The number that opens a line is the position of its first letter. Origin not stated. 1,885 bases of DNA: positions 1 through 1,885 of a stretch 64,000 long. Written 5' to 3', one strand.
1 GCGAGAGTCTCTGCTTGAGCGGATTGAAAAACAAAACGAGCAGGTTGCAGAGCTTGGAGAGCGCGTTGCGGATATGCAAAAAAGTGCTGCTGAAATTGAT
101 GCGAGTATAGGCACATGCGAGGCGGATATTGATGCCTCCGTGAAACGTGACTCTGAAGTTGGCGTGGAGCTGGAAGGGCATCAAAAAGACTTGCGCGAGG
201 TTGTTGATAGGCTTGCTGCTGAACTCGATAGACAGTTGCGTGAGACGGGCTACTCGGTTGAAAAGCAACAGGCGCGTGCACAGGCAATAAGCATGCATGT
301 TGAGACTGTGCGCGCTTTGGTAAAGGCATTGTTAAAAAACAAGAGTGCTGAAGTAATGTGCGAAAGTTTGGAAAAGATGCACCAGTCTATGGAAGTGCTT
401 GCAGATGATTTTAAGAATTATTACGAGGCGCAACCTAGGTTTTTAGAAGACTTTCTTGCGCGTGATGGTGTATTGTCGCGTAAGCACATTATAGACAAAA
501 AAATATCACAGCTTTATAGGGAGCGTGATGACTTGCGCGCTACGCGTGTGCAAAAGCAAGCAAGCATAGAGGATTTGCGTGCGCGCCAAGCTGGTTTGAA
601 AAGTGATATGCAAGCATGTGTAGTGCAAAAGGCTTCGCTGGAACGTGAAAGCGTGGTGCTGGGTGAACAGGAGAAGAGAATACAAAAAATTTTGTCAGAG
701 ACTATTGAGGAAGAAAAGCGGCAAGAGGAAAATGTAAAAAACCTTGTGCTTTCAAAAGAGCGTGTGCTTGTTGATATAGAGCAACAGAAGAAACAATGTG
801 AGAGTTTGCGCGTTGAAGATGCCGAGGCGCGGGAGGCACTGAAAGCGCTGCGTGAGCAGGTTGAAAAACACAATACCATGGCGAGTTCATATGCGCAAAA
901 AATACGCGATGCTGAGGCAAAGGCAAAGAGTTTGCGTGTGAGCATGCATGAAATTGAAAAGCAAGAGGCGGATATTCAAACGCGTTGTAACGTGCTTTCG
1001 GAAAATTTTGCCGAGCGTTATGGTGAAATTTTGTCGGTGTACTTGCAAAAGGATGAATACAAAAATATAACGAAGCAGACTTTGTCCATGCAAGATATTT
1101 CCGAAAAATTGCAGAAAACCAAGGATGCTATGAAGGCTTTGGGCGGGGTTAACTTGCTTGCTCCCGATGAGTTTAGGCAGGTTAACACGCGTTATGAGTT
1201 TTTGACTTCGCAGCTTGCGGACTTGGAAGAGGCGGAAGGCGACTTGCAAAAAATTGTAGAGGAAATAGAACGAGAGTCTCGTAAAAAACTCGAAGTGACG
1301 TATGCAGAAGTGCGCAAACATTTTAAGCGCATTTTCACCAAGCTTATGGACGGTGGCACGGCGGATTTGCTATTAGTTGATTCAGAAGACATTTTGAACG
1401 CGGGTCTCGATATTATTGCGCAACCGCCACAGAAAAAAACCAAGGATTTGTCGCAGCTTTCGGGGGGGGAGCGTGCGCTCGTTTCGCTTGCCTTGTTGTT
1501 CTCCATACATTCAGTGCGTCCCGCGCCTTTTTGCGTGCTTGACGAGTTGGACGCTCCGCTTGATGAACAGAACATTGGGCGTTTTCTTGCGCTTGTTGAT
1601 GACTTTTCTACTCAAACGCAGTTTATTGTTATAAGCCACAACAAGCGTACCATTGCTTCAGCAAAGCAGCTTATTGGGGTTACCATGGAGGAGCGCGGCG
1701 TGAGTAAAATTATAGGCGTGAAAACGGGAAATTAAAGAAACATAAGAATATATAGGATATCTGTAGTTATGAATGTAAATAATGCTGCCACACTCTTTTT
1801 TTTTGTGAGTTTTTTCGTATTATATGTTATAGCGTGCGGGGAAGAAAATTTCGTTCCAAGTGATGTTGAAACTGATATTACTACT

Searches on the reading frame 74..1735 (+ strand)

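Call 71: search_protein_families(library=ncbifam, proteins=[window:74-1735:+], max_evalue=0.00001)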
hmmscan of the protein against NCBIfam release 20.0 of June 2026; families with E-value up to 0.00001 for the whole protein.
window:74-1735:+ (553 aa): 8 families
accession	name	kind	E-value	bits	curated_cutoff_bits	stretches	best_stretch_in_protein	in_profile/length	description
TIGR02168.1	SMC_prok_B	equivalog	8.7e-108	361.6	567.35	1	136-550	771-1180/1181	chromosome segregation protein SMC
TIGR02169.1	SMC_prok_A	equivalog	2.5e-65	220.9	729.4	1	140-550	750-1164/1165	chromosome segregation protein SMC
NF045487.1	ASRP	equivalog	1.4e-10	40.4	300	1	341-521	412-589/593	archaea-specific SMC-related protein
NF002572.0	PRK02224.1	equivalog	2.4e-08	32.8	1087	1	460-537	780-867/888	DNA double-strand break repair ATPase Rad50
NF007601.2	PRK10247.1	equivalog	2.7e-07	30.3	292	1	439-534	109-202/204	iron efflux ABC transporter ATP-binding subunit FetA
NF053563.1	Rkd4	equivalog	2.8e-07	29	860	0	178-490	424-730/747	arcadin-4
NF003034.1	PRK03918.1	equivalog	1.5e-06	26.5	700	0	125-412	182-459/878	DNA double-strand break repair ATPase Rad50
TIGR02857.1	CydD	equivalog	3.7e-06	26.2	435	1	460-534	457-527/529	thiol reductant ABC exporter subunit CydD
